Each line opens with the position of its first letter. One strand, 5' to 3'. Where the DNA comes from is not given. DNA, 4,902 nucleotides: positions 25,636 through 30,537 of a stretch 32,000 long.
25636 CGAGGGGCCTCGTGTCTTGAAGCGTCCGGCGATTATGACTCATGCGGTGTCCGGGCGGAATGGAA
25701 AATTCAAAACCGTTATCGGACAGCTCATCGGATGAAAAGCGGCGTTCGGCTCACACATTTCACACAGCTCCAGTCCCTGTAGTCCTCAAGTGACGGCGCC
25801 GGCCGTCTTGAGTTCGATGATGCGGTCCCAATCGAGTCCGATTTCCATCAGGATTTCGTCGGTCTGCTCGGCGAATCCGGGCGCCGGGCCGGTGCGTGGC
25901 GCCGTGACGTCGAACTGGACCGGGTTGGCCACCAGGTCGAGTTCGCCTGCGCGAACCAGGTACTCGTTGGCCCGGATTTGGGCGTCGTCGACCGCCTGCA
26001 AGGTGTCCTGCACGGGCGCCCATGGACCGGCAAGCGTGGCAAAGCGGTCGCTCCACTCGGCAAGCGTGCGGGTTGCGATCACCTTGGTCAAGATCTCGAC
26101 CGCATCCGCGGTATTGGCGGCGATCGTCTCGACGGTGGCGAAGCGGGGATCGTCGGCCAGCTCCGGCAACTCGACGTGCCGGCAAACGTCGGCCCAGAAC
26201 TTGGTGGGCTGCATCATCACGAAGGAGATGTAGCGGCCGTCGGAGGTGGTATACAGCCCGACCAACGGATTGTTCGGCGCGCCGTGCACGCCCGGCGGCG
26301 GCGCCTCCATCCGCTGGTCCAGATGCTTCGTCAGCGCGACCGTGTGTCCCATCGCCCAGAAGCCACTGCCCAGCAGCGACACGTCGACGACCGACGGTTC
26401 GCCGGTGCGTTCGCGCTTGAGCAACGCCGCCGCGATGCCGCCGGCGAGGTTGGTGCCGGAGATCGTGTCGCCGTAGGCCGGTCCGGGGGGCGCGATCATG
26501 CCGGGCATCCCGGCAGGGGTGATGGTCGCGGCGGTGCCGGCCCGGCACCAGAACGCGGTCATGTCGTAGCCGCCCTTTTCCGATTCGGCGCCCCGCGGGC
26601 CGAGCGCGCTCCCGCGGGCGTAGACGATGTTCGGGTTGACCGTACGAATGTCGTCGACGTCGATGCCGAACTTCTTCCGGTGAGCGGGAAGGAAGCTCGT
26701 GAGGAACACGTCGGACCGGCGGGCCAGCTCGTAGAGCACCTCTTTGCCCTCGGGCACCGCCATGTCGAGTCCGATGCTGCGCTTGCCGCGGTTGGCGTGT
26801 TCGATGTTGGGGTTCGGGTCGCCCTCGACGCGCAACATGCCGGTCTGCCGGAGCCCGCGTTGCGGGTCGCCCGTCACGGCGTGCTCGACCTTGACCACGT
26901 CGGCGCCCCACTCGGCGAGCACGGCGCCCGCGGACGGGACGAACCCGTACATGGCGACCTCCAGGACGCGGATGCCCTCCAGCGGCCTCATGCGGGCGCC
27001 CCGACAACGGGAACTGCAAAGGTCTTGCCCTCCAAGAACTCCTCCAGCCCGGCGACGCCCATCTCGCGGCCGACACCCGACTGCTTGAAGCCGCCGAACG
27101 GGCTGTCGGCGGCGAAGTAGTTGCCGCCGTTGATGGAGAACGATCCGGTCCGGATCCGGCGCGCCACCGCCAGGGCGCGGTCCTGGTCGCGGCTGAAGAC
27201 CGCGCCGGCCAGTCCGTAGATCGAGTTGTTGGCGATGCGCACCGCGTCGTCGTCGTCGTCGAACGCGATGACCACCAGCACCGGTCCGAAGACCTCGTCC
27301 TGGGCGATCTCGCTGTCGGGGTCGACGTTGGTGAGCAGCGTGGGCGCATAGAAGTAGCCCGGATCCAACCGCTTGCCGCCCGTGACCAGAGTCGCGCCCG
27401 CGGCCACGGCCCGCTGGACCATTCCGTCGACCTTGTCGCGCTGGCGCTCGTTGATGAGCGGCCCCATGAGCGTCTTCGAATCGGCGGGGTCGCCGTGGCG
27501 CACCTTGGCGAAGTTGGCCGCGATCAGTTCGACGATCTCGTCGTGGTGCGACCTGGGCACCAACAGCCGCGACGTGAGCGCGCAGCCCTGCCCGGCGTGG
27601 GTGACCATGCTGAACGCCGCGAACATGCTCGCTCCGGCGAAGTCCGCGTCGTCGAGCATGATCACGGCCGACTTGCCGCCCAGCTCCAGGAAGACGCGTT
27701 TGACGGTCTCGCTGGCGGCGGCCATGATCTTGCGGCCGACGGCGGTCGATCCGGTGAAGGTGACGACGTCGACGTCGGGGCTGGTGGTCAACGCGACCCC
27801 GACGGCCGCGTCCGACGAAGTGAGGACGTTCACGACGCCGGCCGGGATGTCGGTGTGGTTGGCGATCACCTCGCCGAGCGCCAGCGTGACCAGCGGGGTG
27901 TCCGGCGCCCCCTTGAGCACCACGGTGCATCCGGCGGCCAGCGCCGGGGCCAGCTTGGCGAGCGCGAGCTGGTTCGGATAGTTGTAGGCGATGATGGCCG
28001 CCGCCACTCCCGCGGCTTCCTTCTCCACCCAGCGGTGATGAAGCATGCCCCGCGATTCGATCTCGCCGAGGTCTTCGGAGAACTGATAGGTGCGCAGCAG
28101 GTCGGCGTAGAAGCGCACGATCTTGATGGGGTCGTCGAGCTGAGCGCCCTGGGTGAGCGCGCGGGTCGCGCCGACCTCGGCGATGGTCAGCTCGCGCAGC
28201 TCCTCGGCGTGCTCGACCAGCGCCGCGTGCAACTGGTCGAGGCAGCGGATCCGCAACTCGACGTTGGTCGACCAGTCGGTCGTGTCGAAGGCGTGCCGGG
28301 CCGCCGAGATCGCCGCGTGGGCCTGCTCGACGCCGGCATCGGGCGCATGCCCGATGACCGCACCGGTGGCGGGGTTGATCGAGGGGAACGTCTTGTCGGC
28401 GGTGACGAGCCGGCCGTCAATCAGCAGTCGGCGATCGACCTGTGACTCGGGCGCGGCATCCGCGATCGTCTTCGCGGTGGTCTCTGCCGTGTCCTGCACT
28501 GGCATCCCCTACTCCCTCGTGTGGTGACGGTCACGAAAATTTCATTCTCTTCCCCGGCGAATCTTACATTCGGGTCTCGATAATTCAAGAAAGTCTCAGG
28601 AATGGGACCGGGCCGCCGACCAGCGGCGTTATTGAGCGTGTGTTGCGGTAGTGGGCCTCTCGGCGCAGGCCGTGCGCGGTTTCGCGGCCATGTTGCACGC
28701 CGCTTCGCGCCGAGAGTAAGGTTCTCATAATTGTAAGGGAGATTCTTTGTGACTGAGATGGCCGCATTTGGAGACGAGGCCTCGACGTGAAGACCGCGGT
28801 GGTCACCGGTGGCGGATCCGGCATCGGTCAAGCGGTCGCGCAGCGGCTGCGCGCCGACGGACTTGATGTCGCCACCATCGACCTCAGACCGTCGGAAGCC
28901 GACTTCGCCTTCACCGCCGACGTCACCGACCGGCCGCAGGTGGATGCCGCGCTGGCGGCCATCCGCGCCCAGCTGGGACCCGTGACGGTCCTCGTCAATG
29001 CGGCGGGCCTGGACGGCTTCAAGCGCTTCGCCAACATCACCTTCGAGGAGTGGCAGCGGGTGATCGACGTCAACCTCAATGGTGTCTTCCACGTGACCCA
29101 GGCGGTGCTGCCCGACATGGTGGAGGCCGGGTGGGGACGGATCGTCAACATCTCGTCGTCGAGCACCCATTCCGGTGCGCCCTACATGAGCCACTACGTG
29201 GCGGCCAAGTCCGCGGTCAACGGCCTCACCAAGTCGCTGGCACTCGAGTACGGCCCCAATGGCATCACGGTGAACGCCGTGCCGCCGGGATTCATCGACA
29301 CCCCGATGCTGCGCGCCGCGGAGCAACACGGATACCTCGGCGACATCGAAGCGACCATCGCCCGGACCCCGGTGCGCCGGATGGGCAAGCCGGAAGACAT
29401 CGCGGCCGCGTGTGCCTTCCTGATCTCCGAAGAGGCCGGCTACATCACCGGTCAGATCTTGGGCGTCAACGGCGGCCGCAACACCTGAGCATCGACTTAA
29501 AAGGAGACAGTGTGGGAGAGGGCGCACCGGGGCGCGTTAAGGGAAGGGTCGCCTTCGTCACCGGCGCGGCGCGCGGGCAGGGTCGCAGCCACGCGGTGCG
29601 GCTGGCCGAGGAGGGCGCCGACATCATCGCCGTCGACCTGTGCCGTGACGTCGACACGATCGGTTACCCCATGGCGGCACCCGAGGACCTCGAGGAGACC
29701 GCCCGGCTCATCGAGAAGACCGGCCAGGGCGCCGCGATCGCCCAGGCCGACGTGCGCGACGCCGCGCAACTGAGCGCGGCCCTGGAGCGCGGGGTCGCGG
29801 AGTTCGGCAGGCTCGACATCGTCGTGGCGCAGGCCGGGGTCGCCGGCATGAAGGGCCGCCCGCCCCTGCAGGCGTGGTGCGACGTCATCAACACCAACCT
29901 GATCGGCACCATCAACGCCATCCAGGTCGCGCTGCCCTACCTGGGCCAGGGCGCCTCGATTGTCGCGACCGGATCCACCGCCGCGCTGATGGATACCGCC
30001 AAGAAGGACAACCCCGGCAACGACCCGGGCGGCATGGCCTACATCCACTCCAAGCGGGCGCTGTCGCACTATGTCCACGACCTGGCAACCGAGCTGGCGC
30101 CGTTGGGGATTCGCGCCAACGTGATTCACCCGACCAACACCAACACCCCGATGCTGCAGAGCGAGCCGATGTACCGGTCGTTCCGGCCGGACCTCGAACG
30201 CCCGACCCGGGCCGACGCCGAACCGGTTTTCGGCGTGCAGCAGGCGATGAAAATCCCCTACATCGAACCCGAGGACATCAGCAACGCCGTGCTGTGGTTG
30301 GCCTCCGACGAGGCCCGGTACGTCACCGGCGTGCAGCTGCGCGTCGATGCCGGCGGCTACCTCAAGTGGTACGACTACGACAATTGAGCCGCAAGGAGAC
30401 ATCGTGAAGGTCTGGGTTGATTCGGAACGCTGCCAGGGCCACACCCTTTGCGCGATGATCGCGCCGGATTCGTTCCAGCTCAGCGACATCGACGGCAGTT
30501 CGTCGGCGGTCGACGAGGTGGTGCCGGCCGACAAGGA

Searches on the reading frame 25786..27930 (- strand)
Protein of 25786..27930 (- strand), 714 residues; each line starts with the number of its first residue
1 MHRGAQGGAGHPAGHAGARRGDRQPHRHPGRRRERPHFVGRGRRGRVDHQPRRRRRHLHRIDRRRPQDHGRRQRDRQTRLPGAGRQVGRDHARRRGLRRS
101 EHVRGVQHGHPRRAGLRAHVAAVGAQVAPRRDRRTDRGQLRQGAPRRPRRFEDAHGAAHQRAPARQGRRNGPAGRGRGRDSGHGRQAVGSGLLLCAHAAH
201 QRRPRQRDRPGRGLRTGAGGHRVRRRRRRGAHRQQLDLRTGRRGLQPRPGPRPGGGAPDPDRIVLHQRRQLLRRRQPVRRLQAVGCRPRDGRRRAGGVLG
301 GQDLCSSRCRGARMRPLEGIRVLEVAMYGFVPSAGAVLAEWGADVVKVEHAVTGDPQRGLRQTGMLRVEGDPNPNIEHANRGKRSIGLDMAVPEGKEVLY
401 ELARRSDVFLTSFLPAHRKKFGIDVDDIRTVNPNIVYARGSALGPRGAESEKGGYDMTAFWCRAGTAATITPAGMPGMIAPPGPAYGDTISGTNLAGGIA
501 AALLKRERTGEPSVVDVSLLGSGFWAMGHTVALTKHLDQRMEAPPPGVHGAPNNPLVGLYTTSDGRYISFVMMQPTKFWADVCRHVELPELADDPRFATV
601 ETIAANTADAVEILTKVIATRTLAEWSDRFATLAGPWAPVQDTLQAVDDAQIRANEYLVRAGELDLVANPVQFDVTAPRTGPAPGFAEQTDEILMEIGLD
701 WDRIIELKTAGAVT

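Call 61: search_protein_families(library=pfam, proteins=[window:25786-27930:-], max_evalue=0.001)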
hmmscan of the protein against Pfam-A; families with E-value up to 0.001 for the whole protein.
window:25786-27930:- (714 aa): 1 family
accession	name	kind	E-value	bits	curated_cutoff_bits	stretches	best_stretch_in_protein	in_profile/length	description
PF02515.22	CoA_transf_3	-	1.3e-79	268.4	23.3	1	317-684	1-360/366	CoA-transferase family III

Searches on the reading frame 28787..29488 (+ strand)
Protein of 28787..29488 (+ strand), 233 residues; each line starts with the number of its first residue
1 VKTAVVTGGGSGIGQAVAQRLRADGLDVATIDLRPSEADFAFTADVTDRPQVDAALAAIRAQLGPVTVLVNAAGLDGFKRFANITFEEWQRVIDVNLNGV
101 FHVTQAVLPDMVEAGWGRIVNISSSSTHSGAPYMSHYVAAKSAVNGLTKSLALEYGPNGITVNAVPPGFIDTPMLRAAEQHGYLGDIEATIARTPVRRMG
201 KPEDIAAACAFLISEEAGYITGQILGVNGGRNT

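Call 61: search_protein_families(library=pfam, proteins=[window:28787-29488:+], max_evalue=0.001)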
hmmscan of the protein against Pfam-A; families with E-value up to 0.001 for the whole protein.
window:28787-29488:+ (233 aa): 5 families
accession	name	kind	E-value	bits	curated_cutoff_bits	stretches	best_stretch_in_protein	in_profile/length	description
PF13561.12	adh_short_C2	-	2.5e-59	201.2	27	1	11-231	6-235/236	Enoyl-(Acyl carrier protein) reductase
PF00106.31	adh_short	-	1.6e-55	188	26.6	1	2-179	1-191/195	short chain dehydrogenase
PF08659.16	KR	-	6.6e-14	52.7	22.6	1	42-151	58-163/180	KR domain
PF01370.27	Epimerase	-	3e-08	33.8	20.9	1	5-215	2-227/240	NAD dependent epimerase/dehydratase family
PF23441.1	SDR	-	0.00063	19.6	27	0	95-230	121-254/258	SDR-like rossmann domain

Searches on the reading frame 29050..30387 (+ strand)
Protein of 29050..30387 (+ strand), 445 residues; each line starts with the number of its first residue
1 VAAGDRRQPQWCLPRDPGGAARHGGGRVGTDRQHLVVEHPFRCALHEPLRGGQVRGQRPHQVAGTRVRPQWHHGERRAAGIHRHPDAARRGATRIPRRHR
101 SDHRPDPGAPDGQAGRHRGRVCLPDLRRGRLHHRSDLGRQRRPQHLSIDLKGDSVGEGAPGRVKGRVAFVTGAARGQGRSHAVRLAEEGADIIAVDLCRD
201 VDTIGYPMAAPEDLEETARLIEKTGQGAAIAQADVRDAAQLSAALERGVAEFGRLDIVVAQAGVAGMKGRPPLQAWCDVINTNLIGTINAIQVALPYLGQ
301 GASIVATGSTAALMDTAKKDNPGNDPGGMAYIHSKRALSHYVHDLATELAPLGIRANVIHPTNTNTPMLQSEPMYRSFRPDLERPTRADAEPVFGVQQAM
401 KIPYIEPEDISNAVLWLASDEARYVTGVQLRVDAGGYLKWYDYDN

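Call 61: search_protein_families(library=pfam, proteins=[window:29050-30387:+], max_evalue=0.001)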
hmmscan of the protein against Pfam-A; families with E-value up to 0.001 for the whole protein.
window:29050-30387:+ (445 aa): 4 families
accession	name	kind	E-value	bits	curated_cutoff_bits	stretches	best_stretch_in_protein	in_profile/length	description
PF13561.12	adh_short_C2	-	2.3e-36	126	27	1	172-435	1-234/236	Enoyl-(Acyl carrier protein) reductase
PF00106.31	adh_short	-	4.9e-32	111.4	26.6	1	167-371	2-189/195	short chain dehydrogenase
PF01370.27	Epimerase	-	2.5e-05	24.3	20.9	1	169-419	2-226/240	NAD dependent epimerase/dehydratase family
PF08659.16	KR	-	5.9e-05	23.5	22.6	1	169-266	4-93/180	KR domain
